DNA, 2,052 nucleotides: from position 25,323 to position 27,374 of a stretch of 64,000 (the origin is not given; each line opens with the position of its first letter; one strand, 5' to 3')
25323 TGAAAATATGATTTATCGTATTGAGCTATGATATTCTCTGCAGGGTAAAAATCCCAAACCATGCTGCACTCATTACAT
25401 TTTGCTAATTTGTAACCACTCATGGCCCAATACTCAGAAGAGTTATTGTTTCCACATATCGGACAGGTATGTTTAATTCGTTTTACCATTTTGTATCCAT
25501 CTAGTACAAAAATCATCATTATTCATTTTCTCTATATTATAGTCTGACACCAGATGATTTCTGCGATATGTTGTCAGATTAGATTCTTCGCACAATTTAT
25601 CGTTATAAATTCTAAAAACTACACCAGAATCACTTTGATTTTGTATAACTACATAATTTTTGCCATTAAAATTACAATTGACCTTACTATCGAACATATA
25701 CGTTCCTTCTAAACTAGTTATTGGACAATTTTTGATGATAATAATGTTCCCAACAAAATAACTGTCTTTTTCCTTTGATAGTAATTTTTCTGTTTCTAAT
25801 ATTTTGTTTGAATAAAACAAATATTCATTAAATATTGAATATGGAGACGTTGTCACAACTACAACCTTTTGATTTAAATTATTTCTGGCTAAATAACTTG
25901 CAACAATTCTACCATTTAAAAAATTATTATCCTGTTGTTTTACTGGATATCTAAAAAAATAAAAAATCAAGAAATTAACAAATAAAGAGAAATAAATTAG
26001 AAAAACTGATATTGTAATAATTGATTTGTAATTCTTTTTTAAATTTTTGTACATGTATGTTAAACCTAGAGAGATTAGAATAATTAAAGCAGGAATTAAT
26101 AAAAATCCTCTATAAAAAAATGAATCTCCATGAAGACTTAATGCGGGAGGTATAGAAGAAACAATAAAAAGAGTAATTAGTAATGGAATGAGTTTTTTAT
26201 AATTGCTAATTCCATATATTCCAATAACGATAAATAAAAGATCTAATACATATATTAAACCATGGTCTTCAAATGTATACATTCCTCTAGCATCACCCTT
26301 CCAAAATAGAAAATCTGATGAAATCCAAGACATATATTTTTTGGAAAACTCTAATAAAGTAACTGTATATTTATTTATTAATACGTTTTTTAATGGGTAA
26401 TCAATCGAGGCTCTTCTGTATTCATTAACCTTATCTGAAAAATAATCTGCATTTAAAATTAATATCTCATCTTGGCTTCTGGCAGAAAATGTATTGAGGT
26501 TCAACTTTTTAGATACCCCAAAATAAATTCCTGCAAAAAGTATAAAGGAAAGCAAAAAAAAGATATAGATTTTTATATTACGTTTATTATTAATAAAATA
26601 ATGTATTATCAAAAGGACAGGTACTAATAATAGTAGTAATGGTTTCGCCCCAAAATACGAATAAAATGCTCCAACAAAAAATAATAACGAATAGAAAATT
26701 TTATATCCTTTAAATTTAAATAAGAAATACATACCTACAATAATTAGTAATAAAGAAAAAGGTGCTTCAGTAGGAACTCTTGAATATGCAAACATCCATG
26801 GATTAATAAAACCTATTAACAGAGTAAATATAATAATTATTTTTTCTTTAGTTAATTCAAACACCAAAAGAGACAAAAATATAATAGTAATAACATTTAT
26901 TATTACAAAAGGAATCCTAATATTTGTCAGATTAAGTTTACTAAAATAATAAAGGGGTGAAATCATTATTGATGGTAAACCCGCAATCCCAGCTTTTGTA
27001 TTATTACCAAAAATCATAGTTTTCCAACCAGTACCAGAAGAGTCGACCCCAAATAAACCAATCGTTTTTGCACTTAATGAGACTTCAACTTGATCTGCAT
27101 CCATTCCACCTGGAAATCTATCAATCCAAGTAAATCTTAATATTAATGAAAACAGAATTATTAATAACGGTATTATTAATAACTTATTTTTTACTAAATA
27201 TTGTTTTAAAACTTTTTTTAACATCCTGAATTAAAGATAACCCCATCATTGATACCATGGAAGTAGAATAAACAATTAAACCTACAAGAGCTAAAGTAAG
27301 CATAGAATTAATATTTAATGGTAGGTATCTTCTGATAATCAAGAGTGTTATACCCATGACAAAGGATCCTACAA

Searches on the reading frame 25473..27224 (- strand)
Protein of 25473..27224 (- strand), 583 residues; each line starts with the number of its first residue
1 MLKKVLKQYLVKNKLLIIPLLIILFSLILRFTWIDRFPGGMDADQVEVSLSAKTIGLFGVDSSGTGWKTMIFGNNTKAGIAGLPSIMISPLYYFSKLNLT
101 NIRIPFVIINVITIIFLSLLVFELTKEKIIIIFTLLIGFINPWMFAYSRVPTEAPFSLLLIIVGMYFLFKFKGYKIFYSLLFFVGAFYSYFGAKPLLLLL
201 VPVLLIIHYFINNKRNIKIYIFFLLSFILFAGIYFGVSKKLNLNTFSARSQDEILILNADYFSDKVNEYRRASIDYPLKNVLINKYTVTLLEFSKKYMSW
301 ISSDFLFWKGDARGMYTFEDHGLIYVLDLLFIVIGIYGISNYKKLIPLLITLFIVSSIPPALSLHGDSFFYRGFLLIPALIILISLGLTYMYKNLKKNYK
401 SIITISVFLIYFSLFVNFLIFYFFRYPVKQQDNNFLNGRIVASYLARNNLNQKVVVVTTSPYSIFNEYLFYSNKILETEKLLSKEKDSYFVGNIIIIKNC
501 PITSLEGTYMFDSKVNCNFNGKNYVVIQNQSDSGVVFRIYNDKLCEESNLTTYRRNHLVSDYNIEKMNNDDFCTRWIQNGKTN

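Call 5: search_protein_families(library=pfam, proteins=[window:25473-27224:-], max_evalue=0.01)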
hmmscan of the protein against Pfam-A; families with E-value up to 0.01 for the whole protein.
window:25473-27224:- (583 aa): 0 families

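Call 10: search_protein_families(library=ncbifam, proteins=[window:25473-27224:-], max_evalue=0.01)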
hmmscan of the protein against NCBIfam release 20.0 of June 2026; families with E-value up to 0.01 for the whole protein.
window:25473-27224:- (583 aa): 0 families

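Call 48: search_protein_families(library=pfam, proteins=[window:25473-27224:-], max_evalue=5)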
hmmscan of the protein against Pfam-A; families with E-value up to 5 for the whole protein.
window:25473-27224:- (583 aa): 0 families
